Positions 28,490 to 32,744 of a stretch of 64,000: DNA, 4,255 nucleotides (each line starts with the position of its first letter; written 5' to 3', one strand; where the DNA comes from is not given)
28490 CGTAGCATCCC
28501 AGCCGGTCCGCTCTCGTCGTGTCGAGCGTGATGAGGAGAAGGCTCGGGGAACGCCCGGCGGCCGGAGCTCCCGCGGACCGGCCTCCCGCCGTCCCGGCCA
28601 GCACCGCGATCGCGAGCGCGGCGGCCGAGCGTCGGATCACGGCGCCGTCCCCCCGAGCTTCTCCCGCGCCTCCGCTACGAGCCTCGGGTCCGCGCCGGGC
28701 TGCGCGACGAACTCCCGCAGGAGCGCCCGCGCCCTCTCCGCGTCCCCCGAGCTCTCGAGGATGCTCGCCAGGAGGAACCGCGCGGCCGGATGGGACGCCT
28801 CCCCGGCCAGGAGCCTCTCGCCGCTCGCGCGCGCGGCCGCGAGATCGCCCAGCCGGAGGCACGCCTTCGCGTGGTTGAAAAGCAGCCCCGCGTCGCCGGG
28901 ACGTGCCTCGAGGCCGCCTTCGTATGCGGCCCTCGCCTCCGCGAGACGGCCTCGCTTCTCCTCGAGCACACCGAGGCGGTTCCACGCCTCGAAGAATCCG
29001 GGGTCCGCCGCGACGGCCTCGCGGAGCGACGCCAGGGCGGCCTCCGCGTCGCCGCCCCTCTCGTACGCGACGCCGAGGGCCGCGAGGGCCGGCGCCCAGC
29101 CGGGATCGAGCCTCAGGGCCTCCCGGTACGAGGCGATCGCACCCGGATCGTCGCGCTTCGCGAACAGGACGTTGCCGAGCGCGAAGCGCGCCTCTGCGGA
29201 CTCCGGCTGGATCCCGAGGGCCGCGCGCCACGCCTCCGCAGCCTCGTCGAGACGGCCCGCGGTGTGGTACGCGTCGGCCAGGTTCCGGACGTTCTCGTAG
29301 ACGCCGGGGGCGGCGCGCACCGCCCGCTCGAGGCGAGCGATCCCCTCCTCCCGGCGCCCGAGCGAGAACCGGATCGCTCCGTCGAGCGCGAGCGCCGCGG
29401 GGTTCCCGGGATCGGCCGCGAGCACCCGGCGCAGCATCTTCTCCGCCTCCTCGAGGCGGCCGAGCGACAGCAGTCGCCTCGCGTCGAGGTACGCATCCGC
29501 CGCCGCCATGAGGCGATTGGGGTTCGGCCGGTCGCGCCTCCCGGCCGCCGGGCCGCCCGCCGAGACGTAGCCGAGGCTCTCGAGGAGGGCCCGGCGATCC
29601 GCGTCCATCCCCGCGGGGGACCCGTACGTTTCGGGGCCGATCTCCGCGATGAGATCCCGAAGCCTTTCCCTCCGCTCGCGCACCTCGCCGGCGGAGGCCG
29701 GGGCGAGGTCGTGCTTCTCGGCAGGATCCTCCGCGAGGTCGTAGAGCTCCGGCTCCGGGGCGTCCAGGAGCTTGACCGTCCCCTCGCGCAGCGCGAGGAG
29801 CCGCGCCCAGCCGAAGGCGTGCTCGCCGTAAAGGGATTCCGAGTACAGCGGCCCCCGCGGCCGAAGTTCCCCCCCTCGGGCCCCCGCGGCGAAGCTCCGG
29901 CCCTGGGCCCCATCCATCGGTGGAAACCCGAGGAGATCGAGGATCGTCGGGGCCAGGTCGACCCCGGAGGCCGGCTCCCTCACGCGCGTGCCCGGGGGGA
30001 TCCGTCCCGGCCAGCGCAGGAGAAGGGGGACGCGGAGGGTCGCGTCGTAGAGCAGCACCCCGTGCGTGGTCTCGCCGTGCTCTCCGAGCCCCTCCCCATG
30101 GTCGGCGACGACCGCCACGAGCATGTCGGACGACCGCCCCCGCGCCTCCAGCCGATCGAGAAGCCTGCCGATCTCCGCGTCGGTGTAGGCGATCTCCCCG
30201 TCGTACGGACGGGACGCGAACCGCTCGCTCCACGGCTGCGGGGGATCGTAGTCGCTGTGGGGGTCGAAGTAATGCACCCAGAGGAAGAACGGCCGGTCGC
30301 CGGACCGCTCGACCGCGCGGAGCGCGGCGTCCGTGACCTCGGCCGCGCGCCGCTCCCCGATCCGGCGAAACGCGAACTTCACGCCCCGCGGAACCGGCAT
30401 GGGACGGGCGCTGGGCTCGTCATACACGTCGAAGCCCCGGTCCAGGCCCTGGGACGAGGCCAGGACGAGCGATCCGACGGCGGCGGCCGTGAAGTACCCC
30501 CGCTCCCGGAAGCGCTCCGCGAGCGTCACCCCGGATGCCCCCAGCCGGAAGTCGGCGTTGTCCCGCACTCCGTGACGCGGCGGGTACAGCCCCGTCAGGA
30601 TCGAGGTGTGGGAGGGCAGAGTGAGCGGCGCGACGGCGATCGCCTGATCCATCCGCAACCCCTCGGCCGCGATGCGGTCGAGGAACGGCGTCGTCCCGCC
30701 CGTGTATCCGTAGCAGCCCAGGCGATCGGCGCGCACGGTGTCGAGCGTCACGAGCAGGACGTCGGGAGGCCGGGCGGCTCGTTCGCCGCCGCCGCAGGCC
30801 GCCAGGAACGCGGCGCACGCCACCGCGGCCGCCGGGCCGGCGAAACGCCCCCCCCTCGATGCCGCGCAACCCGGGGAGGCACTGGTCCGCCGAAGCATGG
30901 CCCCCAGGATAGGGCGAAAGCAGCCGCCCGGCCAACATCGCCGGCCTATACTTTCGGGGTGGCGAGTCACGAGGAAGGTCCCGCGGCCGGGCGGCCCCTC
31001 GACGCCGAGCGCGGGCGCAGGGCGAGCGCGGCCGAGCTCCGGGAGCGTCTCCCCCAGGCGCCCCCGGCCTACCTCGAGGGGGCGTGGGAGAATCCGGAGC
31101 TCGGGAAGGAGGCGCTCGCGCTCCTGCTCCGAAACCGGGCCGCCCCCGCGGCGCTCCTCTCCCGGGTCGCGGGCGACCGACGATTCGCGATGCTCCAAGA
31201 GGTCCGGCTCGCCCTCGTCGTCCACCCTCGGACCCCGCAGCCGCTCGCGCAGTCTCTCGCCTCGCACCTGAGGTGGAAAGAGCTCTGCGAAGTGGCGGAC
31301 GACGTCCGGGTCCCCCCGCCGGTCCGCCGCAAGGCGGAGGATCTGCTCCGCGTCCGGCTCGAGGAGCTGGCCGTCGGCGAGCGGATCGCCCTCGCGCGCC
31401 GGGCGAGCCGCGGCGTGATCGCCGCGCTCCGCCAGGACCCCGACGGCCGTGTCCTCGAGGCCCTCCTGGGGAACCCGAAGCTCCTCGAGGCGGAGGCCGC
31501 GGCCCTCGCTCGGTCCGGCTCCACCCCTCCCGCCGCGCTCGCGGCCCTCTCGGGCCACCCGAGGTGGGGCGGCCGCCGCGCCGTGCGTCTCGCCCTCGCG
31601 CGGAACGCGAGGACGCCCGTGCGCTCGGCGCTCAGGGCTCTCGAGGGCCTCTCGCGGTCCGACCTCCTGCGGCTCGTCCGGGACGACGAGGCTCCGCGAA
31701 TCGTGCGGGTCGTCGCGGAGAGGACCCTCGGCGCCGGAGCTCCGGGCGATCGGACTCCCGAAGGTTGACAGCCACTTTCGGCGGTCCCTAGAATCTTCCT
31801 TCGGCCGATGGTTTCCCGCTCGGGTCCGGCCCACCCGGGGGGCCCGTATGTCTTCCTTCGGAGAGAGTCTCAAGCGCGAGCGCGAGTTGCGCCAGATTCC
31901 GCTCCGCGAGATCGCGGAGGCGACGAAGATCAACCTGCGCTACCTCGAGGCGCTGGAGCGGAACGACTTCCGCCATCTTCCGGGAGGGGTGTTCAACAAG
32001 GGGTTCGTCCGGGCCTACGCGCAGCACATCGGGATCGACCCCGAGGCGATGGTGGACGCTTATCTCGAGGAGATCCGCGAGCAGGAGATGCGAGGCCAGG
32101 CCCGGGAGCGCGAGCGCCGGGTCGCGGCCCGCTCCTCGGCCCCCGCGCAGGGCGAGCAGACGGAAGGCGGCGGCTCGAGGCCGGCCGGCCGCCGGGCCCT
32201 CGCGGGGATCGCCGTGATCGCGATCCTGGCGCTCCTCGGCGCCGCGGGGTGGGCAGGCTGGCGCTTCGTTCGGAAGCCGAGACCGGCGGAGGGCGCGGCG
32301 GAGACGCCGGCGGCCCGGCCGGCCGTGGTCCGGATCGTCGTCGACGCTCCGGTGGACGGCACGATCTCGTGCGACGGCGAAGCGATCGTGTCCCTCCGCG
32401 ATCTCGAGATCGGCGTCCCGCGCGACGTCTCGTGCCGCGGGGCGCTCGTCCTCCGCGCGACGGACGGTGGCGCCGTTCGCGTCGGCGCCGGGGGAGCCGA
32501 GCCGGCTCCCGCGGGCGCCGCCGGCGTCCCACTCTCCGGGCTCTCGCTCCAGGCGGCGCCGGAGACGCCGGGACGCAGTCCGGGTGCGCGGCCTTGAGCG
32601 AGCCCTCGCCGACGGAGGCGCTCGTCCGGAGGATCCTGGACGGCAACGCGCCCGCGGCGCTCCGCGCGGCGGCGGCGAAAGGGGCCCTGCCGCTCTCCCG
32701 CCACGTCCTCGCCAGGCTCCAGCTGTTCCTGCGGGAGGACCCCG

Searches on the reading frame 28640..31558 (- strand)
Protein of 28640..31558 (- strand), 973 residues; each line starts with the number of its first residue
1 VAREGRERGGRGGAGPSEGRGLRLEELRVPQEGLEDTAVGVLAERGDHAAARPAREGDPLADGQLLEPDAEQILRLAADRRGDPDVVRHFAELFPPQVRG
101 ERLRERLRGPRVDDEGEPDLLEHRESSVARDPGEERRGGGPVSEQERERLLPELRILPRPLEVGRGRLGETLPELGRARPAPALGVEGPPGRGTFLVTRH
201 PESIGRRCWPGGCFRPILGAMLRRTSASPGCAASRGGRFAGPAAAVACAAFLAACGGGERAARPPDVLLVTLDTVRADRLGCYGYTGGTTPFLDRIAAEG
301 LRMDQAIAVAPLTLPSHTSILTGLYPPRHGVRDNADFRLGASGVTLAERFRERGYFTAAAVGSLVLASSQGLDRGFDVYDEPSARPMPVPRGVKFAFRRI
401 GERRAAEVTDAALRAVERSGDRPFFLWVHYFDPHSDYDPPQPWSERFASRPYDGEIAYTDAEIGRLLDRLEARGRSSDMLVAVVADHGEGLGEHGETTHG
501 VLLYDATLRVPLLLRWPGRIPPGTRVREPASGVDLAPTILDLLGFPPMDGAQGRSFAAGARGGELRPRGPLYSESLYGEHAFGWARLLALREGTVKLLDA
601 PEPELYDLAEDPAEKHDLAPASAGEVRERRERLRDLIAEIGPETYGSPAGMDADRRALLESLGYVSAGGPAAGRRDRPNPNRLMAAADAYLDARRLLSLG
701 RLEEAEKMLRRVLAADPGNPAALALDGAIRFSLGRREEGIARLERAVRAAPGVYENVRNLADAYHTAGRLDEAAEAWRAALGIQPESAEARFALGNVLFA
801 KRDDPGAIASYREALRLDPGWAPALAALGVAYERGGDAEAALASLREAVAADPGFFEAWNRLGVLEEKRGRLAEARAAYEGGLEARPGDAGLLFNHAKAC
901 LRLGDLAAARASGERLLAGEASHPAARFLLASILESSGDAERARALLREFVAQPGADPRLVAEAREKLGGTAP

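Call 46: search_protein_families(library=pfam, proteins=[window:28640-31558:-], max_evalue=0.00001)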
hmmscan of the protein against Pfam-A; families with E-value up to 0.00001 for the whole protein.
window:28640-31558:- (973 aa): 16 families
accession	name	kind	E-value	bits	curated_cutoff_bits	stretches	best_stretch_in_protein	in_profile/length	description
PF00884.28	Sulfatase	-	9.6e-48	163.5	25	1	265-544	1-300/301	Sulfatase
PF13432.12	TPR_16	-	1.6e-28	99.2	32.7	2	760-820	3-63/65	Tetratricopeptide repeat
PF13181.12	TPR_8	-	8e-26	88.4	25.7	0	822-853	1-32/34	Tetratricopeptide repeat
PF07719.23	TPR_2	-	4.1e-25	86.2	27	0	788-820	1-33/34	Tetratricopeptide repeat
PF13414.12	TPR_11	-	5.9e-23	80.7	26.8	1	762-800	2-40/42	TPR repeat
PF13428.12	TPR_14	-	2.6e-22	77.5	23.5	0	824-864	3-43/44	Tetratricopeptide repeat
PF14559.12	TPR_19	-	3.1e-22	79.1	25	2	696-760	1-64/68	Tetratricopeptide repeat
PF00515.34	TPR_1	-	1.4e-19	69.4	27.8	0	788-819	1-32/34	Tetratricopeptide repeat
PF13431.12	TPR_17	-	1.8e-17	62.5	24.4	0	846-877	3-34/34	Tetratricopeptide repeat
PF01663.27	Phosphodiest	-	6.1e-16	59.4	23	1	267-488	1-220/342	Type I phosphodiesterase / nucleotide pyrophosphatase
PF16347.10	SGSH_C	-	3.9e-12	47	29.3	1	501-620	9-133/154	N-sulphoglucosamine sulphohydrolase, C-terminal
PF13424.12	TPR_12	-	1.8e-11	44.5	30.1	0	759-818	8-75/77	Tetratricopeptide repeat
PF23914.1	TPR_CcmH_CycH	-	2.3e-10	41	42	0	743-880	5-145/158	Cytochrome c-type biogenesis protein H TPR domain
PF13174.12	TPR_6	-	9.3e-08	32.7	26.3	0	926-953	2-29/33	Tetratricopeptide repeat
PF13176.12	TPR_7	-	1.1e-07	31.8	27.9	0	824-854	1-33/36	Tetratricopeptide repeat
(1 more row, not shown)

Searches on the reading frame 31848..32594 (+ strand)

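Call 46: search_protein_families(library=pfam, proteins=[window:31848-32594:+], max_evalue=0.00001)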
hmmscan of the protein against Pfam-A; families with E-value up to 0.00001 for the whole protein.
window:31848-32594:+ (249 aa): 1 family
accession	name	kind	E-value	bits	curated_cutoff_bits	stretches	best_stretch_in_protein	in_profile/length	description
PF13413.12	HTH_25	-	9.8e-21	73.8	24.6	1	8-67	2-61/62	Helix-turn-helix domain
